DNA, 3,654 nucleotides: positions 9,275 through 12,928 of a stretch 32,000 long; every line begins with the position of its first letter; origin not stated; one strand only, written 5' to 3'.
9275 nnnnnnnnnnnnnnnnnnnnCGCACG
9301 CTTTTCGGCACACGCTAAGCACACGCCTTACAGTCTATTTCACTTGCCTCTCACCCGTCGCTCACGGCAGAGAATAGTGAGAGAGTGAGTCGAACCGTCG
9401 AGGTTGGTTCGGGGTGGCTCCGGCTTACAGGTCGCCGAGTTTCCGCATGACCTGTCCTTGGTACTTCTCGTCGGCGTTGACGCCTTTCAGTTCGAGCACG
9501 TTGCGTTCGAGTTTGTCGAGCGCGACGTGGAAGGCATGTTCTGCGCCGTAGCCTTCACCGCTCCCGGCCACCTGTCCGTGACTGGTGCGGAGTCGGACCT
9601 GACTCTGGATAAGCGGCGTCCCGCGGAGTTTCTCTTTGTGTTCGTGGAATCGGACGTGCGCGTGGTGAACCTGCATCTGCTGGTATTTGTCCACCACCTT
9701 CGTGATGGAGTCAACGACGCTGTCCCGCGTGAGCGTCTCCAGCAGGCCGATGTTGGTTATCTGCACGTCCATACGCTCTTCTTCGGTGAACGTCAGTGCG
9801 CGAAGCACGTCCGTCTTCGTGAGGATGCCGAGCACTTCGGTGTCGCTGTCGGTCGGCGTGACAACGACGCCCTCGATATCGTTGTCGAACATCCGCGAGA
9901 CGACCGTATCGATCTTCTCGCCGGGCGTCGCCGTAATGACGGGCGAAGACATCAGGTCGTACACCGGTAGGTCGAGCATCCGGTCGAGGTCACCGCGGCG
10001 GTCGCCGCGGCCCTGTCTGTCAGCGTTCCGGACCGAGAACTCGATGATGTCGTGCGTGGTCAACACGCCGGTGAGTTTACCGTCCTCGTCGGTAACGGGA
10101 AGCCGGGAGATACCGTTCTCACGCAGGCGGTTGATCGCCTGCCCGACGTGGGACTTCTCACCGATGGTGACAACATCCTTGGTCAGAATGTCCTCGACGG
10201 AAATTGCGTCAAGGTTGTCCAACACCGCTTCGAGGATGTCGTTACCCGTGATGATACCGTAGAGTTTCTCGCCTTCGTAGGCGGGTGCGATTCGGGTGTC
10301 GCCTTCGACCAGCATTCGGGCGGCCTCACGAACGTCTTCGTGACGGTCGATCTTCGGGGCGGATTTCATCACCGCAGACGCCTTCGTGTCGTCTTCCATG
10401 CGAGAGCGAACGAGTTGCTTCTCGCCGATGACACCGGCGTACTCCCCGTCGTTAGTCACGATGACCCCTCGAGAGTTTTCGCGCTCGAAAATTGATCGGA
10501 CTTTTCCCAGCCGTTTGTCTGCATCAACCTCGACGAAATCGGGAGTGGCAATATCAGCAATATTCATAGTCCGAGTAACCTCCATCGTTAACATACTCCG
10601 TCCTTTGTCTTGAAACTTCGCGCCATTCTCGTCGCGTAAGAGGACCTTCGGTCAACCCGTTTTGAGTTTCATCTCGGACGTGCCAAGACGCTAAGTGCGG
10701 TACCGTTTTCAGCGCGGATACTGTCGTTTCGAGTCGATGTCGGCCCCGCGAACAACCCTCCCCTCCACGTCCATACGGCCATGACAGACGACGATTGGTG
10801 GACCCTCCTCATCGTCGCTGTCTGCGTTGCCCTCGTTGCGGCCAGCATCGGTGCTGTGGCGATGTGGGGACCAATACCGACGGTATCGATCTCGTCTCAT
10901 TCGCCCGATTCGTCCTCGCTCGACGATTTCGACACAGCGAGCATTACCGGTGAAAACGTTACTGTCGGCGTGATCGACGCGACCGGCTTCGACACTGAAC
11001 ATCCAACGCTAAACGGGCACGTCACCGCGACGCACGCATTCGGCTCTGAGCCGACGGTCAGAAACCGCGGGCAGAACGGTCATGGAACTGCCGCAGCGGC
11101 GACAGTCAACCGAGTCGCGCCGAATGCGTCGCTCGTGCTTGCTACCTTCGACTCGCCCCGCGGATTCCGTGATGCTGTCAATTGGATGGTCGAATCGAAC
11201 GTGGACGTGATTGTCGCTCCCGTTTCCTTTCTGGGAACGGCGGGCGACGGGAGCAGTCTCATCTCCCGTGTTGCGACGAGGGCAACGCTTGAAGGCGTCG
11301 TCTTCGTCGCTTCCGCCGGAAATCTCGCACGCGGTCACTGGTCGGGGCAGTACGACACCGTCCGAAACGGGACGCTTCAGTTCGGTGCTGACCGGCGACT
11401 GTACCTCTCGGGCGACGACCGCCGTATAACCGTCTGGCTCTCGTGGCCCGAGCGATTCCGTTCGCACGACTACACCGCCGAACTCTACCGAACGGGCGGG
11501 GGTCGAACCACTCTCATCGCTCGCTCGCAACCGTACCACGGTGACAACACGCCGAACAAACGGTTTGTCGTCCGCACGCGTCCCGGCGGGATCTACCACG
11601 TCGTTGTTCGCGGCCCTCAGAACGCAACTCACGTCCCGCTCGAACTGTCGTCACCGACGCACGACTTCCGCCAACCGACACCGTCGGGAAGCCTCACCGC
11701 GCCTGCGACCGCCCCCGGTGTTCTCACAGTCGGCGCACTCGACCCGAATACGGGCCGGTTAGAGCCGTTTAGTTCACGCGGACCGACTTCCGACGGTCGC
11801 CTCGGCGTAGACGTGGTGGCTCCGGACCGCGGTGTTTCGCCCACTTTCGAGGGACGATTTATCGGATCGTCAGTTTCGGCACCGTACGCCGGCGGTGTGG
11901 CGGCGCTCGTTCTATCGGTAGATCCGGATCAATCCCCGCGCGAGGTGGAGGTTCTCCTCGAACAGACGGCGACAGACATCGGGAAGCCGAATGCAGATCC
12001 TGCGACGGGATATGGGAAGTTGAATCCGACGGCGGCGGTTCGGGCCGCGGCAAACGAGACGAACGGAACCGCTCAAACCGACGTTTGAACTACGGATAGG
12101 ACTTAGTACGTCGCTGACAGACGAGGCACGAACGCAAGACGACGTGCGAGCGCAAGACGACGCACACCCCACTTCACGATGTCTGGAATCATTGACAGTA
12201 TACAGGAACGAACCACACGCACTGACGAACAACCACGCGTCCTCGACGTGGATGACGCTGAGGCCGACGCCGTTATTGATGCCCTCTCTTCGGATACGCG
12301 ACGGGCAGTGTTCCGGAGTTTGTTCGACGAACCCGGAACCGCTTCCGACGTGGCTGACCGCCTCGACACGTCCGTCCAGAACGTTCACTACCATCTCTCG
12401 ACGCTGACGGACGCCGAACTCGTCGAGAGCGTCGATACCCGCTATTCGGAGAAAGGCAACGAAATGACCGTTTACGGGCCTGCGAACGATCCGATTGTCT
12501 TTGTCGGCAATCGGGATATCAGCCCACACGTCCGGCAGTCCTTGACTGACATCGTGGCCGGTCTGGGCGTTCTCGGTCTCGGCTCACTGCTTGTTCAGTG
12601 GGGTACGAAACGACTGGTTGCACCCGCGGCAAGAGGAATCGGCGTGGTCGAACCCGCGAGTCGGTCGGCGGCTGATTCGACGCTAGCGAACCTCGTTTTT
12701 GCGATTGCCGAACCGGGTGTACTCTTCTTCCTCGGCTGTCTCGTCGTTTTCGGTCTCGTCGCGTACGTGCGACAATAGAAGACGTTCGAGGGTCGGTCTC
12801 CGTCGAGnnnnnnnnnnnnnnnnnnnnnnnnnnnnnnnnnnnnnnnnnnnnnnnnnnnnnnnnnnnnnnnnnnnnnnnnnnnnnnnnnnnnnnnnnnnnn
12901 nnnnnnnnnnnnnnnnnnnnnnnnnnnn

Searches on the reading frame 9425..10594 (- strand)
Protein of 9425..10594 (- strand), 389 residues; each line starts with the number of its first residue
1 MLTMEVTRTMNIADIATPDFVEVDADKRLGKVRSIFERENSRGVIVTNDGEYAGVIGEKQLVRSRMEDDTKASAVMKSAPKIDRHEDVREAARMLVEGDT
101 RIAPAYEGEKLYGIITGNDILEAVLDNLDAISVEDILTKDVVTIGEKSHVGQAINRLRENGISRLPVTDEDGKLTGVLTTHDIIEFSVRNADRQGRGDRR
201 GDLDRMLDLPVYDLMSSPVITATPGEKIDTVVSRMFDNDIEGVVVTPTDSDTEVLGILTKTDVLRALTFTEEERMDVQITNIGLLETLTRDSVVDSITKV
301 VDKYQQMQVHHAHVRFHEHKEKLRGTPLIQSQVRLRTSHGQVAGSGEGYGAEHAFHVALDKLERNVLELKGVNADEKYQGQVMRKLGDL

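Call 46: search_protein_families(library=pfam, proteins=[window:9425-10594:-], max_evalue=0.001)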
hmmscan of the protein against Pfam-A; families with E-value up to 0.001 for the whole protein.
window:9425-10594:- (389 aa): 1 family
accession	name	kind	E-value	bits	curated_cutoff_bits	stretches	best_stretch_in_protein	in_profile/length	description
PF00571.33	CBS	-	1.1e-40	138.1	24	4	133-187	1-55/57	CBS domain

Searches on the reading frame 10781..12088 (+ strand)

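Call 9: search_protein_families(library=pfam, proteins=[window:10781-12088:+], max_evalue=0.01)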
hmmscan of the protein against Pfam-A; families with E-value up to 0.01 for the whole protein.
window:10781-12088:+ (435 aa): 1 family
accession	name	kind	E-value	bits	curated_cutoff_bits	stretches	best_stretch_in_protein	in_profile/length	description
PF00082.27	Peptidase_S8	-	4.9e-29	102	21.8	2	302-412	161-288/288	Subtilase family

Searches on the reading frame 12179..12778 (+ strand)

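Call 9: search_protein_families(library=pfam, proteins=[window:12179-12778:+], max_evalue=0.01)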
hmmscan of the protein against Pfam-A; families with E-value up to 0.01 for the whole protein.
window:12179-12778:+ (199 aa): 13 families
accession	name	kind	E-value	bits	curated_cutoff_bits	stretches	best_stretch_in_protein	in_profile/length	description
PF12840.13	HTH_20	-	2.5e-14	53.4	27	1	36-85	1-51/51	Helix-turn-helix domain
PF24267.1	HVO_1552_C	-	1.2e-09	38.7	27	1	114-197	7-93/98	HVO_1552, C-terminal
PF25213.1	HVO_A0261_N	-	4.4e-07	30.1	35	1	34-90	6-62/86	HVO_A0261 N-terminal domain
PF01022.26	HTH_5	-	7.1e-06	26.3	22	1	39-84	2-47/47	Bacterial regulatory protein, arsR family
PF24038.1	DUF7347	-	0.0014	19.3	27.6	1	31-90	3-65/77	Domain of unknown function (DUF7347)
PF12802.13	MarR_2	-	0.0014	19.2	27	1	54-86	22-54/61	MarR family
PF24270.1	HTH_Cmi2_C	-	0.0016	19.1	27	1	18-89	54-125/125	Cmi2, C-terminal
PF24266.1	HTH_HVO_0163_N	-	0.0018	18.7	31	1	38-86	1-50/70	HVO_0163, N-terminal HTH domain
PF25212.1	HVO_A0114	-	0.0021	18.3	27.6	1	50-87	34-71/84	HVO_A0114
PF13412.12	HTH_24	-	0.0028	17.7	21.9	1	54-83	19-48/48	Winged helix-turn-helix DNA-binding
PF09339.16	HTH_IclR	-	0.0029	17.8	22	0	51-84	17-50/52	IclR helix-turn-helix domain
PF24033.1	DUF7342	-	0.0041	17.6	31.6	1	42-87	8-52/150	Family of unknown function (DUF7342)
PF24035.1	DUF7344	-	0.0046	17.7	27.8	0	34-63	2-31/76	Domain of unknown function (DUF7344)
